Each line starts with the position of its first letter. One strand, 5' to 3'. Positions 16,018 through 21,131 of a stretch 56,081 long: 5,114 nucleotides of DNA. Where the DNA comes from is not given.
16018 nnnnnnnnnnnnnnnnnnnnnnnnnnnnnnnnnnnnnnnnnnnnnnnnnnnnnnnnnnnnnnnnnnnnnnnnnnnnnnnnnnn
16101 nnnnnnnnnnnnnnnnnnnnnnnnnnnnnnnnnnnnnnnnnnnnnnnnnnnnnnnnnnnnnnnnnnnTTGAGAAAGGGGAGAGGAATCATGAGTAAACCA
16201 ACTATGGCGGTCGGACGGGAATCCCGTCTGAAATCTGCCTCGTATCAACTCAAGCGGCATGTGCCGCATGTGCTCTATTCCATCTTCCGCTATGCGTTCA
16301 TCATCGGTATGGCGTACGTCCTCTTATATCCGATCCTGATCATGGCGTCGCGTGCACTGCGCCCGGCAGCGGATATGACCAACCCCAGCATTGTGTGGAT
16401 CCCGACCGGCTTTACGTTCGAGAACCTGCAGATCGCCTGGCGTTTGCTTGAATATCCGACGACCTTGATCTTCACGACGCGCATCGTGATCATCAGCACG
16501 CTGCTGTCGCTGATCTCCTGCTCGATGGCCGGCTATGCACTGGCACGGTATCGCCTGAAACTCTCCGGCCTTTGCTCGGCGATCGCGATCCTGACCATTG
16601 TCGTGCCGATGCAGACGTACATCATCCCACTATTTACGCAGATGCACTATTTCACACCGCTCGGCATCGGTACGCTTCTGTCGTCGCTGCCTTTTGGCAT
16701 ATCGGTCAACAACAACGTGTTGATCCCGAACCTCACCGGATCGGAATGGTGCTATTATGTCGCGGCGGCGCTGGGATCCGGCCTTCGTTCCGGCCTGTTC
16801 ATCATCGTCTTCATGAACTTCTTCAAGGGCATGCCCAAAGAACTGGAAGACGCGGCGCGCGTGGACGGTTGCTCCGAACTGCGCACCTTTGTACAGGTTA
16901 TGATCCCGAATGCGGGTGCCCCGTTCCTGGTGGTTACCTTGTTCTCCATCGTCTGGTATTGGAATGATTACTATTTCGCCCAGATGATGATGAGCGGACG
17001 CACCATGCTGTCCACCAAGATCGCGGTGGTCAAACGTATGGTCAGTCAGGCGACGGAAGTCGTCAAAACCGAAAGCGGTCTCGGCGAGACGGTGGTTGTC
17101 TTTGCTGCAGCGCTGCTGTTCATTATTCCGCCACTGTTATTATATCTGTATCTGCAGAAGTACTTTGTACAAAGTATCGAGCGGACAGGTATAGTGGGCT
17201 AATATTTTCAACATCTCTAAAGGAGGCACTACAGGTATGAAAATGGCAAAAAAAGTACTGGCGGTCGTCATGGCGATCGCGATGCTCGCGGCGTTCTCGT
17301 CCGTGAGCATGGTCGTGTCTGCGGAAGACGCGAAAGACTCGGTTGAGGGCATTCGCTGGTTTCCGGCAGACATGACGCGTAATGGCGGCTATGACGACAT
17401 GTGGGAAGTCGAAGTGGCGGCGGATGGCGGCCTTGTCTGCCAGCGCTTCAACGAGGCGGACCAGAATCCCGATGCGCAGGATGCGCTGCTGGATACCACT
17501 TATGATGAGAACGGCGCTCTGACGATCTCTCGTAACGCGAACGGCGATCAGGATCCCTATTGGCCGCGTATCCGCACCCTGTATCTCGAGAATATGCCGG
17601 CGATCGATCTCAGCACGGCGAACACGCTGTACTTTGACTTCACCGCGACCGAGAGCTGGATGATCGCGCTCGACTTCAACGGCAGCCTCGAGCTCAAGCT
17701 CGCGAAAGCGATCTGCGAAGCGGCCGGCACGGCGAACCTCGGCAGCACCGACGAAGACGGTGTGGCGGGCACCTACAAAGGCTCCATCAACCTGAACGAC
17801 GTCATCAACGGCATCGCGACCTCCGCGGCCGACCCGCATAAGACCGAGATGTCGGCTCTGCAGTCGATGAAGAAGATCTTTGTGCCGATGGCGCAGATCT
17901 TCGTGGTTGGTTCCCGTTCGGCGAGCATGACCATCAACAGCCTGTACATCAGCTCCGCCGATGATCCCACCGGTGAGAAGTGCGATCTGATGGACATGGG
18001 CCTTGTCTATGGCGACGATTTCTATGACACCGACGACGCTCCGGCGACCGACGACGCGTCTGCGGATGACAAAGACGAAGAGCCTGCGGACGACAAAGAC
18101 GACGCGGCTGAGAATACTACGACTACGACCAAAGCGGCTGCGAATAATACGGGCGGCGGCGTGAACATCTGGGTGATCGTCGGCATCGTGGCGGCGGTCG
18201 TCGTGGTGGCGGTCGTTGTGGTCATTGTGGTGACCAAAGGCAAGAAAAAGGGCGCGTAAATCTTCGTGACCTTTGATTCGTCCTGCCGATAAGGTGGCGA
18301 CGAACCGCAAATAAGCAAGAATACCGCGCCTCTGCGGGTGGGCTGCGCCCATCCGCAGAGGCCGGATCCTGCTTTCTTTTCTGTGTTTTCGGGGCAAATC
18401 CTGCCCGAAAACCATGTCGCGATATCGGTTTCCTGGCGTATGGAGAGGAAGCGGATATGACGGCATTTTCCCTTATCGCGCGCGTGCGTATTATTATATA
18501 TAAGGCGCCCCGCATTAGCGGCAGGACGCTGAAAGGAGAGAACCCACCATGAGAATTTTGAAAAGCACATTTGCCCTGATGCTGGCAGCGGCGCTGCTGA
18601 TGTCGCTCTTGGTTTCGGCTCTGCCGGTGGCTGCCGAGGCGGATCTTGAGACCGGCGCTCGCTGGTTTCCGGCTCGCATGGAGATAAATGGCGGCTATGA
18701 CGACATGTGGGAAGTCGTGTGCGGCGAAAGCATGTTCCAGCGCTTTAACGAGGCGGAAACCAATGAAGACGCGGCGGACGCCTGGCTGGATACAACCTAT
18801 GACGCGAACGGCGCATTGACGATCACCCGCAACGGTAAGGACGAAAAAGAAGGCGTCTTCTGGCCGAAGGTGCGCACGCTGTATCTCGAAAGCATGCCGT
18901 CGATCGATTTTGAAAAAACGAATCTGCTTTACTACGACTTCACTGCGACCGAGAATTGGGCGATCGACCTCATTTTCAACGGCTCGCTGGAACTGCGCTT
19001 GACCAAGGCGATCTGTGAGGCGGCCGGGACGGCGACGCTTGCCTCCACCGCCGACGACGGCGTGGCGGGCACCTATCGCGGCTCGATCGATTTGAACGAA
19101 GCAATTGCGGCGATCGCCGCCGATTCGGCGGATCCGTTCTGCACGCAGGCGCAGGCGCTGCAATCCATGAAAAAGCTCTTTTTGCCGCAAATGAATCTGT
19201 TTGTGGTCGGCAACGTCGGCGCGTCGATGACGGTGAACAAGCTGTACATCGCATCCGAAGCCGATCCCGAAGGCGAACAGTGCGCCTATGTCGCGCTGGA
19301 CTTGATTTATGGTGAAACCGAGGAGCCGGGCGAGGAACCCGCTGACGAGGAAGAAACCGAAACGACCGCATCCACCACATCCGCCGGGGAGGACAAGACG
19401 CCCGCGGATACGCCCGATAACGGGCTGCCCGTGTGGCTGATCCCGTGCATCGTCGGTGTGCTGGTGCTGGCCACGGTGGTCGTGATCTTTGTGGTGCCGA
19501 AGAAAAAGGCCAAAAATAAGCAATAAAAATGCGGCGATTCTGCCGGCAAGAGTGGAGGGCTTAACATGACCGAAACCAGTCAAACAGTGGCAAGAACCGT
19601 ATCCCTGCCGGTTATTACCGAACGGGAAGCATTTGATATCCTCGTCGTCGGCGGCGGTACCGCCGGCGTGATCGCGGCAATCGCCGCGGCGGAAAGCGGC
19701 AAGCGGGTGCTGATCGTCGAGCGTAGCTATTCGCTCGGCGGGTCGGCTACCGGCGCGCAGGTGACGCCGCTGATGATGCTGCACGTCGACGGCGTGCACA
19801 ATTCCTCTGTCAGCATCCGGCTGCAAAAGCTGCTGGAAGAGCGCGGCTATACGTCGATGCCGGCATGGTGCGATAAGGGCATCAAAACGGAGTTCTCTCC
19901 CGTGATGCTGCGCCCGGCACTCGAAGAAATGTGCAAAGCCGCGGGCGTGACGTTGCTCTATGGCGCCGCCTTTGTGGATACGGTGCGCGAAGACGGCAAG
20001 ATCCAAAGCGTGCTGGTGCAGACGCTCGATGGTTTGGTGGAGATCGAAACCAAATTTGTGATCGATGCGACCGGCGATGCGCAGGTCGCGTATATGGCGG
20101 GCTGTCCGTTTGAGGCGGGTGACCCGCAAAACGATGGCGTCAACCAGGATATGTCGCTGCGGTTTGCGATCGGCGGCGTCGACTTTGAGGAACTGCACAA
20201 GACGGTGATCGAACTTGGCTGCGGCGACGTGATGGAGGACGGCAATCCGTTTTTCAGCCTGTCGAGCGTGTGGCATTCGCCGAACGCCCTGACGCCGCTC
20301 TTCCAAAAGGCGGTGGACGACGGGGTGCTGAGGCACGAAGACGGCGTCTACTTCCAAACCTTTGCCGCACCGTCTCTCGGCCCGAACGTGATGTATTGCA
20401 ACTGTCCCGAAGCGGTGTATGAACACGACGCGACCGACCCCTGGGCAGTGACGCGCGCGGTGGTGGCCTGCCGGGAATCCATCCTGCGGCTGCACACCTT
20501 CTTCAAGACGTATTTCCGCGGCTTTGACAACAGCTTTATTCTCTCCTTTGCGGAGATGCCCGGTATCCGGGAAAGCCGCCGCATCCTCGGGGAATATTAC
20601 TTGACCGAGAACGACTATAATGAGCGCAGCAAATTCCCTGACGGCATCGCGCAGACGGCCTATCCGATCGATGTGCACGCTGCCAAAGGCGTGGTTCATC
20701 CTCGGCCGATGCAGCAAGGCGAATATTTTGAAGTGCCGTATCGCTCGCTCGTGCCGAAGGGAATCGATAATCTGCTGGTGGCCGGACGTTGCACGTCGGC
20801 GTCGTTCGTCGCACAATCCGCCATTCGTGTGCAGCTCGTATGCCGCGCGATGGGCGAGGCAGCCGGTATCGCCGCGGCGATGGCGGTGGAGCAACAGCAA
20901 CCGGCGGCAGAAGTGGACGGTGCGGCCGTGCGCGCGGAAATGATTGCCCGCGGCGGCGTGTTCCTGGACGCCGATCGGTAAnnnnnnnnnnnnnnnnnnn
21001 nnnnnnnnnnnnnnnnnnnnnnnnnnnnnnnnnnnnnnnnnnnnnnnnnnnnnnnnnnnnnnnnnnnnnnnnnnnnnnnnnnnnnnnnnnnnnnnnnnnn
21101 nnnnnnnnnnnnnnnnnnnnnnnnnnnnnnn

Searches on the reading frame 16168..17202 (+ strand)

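Call 8: search_protein_families(library=pfam, proteins=[window:16168-17202:+], max_evalue=0.001)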
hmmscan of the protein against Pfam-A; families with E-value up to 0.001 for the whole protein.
window:16168-17202:+ (344 aa): 1 family
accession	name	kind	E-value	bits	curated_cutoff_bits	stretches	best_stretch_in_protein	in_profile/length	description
PF00528.27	BPD_transp_1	-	3.4e-13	50.2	26.4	1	120-338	3-183/184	Binding-protein-dependent transport system inner membrane component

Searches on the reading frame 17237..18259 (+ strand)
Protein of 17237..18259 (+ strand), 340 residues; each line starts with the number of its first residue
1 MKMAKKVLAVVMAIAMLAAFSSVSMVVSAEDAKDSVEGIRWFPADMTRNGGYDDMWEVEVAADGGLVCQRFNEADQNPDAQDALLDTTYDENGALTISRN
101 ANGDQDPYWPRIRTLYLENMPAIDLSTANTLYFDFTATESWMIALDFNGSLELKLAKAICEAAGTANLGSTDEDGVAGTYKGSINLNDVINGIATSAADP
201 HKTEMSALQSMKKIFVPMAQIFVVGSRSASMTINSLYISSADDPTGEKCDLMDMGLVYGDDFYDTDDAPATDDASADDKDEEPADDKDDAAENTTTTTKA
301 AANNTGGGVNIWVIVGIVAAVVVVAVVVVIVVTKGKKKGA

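Call 8: search_protein_families(library=pfam, proteins=[window:17237-18259:+], max_evalue=0.001)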
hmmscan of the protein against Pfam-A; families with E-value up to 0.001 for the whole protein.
window:17237-18259:+ (340 aa): 0 families

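Call 15: search_protein_families(library=pfam, proteins=[window:17237-18259:+], max_evalue=0.1)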
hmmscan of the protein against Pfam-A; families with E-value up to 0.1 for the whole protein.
window:17237-18259:+ (340 aa): 4 families
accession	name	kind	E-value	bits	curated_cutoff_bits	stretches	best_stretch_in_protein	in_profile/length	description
PF06024.17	Orf78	-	0.0056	17.4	29.4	1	271-332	24-86/101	Orf78 (ac78)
PF02009.21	RIFIN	-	0.011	16.1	32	1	276-330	249-303/327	Rifin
PF12877.12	KIAA1549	-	0.014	14.3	24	1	304-334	257-285/676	UPF0606 protein KIAA1549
PF09534.15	Trp_oprn_chp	-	0.02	15.2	29.6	1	286-338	95-144/180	Tryptophan-associated transmembrane protein (Trp_oprn_chp)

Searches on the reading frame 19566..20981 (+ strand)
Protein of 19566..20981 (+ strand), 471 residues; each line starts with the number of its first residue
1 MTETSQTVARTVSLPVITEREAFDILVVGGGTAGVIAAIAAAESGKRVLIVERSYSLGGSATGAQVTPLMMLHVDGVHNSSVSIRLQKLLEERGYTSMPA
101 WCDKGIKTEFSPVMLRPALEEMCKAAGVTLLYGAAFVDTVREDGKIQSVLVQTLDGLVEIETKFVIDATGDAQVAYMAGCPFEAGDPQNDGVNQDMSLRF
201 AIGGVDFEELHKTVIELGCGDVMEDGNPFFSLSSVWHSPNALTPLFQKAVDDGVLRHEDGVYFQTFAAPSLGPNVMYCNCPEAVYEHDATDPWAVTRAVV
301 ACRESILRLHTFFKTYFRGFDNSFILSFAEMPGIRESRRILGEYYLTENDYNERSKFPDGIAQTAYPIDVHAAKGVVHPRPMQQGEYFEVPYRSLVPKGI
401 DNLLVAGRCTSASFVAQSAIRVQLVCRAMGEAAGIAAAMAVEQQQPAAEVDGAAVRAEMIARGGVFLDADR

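Call 9: search_protein_families(library=pfam, proteins=[window:19566-20981:+], max_evalue=0.001)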
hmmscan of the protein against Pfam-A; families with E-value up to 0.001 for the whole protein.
window:19566-20981:+ (471 aa): 11 families
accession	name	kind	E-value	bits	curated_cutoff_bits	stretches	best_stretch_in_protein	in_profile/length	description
PF12831.13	FAD_oxidored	-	4.5e-106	356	27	1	24-459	1-416/416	FAD dependent oxidoreductase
PF00890.30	FAD_binding_2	-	1.8e-09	37.7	20.4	1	24-65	1-42/414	FAD binding domain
PF01266.30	DAO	-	3.9e-09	36.9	27.9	1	24-110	1-84/353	FAD dependent oxidoreductase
PF03486.20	HI0933_like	-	1.2e-07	31.9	50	1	24-58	2-36/244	HI0933-like protein Rossmann domain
PF13450.12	NAD_binding_8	-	3.1e-07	31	21.9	1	27-79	1-51/68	NAD(P)-binding Rossmann-like domain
PF07992.20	Pyr_redox_2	-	2.9e-06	27.4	26.1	1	24-61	2-35/291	Pyridine nucleotide-disulphide oxidoreductase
PF00070.33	Pyr_redox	-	5e-05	24.2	22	0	25-71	2-47/82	Pyridine nucleotide-disulphide oxidoreductase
PF04820.20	Trp_halogenase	-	5.9e-05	22.5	21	0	24-52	1-33/458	Tryptophan halogenase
PF01134.28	GIDA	-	0.00036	20.1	22.1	1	24-53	1-30/391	Glucose inhibited division protein A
PF01946.23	Thi4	-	0.00046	19.9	26.2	1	22-72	17-69/235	Thi4 family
PF01494.25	FAD_binding_3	-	0.00059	19.6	22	0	24-171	3-159/349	FAD binding domain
